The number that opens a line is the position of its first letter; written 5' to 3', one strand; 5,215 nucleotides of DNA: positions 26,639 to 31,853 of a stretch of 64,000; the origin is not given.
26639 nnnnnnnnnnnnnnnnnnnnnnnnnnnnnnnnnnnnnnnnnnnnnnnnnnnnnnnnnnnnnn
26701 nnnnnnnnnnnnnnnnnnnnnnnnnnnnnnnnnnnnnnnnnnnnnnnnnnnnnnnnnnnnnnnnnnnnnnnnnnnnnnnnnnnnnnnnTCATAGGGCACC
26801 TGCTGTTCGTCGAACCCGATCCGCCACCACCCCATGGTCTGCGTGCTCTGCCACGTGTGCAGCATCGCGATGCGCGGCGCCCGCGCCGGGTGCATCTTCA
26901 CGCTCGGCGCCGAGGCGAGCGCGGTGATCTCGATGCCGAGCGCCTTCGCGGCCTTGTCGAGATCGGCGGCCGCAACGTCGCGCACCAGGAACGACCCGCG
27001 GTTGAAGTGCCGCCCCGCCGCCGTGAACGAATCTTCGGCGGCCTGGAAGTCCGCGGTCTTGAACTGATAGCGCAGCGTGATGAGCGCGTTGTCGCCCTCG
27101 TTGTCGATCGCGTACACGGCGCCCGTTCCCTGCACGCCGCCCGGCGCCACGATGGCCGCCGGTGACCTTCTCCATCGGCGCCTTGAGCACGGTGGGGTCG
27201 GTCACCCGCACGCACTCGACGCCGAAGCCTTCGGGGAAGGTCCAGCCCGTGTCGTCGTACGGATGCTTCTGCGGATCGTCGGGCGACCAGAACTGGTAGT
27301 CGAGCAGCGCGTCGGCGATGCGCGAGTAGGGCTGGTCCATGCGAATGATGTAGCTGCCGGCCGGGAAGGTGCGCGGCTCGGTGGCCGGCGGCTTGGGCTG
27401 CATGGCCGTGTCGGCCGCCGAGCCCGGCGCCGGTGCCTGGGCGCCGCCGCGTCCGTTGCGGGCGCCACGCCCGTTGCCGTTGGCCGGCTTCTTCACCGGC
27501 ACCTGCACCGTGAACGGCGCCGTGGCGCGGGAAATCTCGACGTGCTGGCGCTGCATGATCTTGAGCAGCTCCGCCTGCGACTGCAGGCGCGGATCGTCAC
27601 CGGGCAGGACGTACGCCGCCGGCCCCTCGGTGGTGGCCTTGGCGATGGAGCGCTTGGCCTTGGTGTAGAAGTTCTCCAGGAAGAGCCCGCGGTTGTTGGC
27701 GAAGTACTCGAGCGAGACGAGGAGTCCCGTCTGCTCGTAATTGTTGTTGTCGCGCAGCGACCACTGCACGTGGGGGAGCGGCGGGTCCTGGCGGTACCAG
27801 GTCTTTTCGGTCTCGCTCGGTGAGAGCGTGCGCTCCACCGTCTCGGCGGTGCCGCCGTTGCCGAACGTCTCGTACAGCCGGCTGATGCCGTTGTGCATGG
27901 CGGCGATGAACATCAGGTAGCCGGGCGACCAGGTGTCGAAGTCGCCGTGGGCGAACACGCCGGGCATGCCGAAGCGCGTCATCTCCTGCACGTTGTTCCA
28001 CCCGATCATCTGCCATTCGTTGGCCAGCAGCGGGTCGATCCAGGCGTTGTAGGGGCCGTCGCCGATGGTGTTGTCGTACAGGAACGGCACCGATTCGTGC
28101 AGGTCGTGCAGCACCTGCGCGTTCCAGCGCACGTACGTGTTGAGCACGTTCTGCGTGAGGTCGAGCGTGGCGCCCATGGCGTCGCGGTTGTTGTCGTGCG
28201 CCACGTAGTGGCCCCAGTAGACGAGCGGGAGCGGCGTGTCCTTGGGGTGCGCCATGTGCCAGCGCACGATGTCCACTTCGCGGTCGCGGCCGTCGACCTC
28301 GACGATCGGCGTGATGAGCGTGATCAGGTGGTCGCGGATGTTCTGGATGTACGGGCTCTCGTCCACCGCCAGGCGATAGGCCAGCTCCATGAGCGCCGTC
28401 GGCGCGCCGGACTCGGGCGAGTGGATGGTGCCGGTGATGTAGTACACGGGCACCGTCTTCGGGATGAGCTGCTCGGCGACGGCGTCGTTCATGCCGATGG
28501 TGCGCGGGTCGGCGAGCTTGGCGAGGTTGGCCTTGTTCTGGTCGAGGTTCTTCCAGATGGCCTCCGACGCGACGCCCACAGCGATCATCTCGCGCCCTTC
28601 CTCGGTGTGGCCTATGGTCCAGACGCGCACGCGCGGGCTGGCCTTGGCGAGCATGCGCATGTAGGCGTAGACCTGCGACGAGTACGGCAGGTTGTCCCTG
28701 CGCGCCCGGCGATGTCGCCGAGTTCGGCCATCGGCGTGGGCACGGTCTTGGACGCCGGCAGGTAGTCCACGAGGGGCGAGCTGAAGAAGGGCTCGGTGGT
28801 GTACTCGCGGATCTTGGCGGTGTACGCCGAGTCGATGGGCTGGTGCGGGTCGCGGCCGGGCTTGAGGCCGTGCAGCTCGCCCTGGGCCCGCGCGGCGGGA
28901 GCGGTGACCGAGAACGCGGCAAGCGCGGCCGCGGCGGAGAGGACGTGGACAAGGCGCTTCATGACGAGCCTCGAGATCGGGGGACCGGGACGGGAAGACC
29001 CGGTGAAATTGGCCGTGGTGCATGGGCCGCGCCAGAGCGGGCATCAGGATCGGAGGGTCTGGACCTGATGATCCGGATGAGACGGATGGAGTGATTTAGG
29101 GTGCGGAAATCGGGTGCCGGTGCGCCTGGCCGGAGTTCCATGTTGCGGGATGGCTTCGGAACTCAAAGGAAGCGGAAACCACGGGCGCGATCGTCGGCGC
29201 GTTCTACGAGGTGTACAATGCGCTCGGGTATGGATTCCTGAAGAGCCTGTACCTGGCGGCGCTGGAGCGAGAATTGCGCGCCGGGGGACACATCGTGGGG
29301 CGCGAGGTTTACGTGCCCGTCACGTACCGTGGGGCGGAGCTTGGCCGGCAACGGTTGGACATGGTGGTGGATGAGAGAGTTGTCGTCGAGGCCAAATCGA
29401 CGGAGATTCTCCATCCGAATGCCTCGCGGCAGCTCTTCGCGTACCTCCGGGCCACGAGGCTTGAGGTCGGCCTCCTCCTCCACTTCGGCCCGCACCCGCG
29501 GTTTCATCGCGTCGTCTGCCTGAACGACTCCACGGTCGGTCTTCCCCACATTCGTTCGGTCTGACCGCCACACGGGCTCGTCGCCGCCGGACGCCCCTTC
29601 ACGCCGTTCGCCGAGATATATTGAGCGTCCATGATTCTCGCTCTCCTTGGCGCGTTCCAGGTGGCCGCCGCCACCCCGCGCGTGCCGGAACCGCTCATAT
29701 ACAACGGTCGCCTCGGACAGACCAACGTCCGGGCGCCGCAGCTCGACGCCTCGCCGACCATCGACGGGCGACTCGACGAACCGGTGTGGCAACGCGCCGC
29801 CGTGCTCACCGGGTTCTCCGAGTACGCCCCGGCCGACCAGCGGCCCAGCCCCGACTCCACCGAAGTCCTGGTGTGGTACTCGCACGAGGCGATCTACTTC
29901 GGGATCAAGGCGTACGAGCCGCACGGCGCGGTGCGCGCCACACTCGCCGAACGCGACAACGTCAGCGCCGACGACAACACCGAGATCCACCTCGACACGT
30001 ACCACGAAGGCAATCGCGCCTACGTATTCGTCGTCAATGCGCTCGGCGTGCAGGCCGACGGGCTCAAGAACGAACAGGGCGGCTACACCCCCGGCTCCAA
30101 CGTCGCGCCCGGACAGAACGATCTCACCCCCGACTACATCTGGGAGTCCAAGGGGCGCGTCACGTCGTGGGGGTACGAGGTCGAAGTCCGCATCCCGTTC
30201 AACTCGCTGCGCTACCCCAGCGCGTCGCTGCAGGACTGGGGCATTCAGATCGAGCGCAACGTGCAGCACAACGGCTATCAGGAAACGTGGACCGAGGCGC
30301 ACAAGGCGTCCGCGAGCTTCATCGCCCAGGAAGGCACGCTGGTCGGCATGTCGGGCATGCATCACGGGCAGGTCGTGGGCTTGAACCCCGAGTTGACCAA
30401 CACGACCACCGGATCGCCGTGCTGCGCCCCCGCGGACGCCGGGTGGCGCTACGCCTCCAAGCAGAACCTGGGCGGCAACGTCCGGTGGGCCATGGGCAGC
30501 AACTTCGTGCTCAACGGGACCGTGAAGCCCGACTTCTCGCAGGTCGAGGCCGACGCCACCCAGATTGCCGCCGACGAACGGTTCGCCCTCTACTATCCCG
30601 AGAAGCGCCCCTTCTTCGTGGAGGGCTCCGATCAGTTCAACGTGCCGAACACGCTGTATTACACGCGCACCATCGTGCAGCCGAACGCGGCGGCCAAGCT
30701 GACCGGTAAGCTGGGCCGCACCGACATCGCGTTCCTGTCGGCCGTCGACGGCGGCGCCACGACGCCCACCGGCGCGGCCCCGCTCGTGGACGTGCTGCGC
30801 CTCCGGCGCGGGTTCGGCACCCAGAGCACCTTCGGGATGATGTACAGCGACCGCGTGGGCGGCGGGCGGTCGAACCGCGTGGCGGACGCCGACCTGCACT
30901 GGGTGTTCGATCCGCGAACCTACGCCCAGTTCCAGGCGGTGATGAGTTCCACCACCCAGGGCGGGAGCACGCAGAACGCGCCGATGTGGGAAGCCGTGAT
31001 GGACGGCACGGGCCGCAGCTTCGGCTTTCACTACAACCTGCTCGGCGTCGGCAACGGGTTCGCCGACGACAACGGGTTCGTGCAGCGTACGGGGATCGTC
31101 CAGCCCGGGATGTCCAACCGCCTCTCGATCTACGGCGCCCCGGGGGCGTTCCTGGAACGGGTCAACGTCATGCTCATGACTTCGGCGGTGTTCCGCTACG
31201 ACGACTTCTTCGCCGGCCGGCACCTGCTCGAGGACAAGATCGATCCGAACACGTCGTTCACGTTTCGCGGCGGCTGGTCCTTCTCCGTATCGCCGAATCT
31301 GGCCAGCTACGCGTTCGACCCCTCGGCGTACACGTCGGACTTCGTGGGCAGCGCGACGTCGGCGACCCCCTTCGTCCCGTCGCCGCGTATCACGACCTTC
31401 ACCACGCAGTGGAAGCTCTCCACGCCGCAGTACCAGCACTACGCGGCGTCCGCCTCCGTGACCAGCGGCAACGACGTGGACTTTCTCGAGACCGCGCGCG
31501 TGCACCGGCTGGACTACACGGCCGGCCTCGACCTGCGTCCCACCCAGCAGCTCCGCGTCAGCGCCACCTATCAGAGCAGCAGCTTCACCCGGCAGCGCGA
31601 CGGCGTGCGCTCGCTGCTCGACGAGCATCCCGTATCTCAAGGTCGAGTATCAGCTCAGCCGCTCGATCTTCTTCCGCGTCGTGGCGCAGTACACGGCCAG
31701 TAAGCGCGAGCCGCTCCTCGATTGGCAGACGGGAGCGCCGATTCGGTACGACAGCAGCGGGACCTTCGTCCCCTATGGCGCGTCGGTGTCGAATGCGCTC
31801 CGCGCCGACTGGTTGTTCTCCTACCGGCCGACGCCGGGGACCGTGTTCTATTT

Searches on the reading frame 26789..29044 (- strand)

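Call 35: search_protein_families(library=pfam, max_evalue=0.001, proteins=[window:26789-29044:-])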
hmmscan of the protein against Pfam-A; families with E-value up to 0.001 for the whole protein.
window:26789-29044:- (751 aa): 1 family
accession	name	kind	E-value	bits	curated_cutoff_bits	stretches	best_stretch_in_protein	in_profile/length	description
PF00246.29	Peptidase_M14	-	6e-10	39.7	21.6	1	125-255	1-105/286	Zinc carboxypeptidase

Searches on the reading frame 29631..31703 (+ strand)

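Call 35: search_protein_families(library=pfam, max_evalue=0.001, proteins=[window:29631-31703:+])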
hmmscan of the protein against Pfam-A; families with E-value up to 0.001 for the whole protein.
window:29631-31703:+ (690 aa): 2 families
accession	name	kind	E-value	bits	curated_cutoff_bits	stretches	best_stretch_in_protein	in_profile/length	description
PF19313.5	DUF5916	-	1.6e-10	40.8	22.6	1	276-348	24-94/572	Domain of unknown function (DUF5916)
PF06452.16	CBM9_1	-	4.2e-06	27.2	23.4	1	44-220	1-160/185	Carbohydrate family 9 binding domain-like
